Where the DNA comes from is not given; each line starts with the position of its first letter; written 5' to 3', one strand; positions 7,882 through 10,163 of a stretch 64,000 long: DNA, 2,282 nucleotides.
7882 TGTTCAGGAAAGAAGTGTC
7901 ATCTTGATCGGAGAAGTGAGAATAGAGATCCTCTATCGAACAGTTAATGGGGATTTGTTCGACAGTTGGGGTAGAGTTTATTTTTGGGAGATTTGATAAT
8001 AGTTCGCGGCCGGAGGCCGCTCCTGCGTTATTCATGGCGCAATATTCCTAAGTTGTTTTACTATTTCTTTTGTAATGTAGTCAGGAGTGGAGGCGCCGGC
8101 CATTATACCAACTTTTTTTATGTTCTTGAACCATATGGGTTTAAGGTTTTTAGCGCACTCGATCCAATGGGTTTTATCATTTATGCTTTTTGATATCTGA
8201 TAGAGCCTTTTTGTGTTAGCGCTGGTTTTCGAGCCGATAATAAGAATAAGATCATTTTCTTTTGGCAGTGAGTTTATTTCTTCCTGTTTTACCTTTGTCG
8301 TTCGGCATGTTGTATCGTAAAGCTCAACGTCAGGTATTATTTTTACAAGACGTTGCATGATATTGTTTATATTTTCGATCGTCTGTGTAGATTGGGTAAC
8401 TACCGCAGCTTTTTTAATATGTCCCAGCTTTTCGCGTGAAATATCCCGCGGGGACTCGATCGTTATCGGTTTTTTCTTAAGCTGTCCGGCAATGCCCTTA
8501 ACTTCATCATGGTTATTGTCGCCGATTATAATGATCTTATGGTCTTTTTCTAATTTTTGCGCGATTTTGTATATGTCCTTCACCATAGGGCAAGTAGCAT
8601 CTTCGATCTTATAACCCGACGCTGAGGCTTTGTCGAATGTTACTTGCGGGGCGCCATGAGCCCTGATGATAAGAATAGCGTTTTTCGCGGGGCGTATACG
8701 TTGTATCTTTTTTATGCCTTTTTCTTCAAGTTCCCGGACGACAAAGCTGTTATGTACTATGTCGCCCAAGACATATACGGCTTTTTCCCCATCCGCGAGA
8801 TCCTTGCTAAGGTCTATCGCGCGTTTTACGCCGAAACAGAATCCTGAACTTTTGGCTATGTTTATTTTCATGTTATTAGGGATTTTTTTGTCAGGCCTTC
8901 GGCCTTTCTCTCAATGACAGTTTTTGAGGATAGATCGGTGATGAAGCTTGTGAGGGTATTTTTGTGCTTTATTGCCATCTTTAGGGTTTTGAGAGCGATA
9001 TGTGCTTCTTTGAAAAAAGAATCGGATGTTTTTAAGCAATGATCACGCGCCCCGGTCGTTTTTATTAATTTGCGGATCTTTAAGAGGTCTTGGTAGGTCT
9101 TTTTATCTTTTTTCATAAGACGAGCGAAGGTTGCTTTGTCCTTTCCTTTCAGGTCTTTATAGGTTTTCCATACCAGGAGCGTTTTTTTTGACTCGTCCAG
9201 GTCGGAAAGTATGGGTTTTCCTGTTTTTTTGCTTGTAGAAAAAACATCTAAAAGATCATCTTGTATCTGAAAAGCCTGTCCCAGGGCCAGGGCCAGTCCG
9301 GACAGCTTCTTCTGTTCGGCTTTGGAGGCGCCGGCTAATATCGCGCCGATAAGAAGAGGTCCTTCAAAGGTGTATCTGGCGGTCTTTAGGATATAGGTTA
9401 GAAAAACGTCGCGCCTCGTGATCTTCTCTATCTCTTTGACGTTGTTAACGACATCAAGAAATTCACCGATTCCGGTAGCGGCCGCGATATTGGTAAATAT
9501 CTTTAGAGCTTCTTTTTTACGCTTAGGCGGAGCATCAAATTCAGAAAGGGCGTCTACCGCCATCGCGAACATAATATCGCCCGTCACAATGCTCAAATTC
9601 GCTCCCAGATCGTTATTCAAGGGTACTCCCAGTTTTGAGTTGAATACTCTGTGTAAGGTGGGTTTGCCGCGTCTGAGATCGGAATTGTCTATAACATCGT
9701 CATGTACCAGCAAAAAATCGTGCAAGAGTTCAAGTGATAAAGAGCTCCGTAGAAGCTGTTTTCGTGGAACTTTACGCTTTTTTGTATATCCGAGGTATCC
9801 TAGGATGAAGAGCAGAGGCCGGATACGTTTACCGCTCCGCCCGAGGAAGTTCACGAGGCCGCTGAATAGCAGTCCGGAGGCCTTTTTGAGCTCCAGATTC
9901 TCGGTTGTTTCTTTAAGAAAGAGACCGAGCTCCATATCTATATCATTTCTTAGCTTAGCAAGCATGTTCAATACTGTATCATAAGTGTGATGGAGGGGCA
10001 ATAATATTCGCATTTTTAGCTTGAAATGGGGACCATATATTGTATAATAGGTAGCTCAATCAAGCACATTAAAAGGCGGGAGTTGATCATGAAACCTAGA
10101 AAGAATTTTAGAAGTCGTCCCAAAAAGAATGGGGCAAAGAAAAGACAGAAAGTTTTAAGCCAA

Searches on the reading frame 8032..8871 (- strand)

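Call 7: search_protein_families(library=pfam, proteins=[window:8032-8871:-], max_evalue=0.001)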
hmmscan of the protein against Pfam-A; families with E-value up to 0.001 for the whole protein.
window:8032-8871:- (279 aa): 1 family
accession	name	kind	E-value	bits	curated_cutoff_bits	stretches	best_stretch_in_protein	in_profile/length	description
PF02401.23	LYTB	-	2.2e-82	276.8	24.5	1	3-274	1-266/267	LytB protein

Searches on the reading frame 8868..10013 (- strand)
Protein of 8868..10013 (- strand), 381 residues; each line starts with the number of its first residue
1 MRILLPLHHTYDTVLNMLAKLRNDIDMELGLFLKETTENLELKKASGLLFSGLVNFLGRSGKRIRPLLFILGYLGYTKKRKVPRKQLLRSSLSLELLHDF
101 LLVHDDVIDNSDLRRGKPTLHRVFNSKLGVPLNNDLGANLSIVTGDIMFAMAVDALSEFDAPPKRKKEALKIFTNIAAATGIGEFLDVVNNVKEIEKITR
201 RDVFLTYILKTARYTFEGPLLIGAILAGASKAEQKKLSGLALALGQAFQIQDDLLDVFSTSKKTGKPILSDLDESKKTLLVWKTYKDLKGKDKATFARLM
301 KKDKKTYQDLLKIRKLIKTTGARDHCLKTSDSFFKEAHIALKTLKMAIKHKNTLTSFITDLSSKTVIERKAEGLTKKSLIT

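Call 7: search_protein_families(library=pfam, proteins=[window:8868-10013:-], max_evalue=0.001)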
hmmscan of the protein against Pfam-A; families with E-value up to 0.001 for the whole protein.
window:8868-10013:- (381 aa): 1 family
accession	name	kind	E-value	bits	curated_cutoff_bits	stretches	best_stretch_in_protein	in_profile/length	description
PF00348.22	polyprenyl_synt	-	7.4e-52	176.5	27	1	57-314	12-248/251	Polyprenyl synthetase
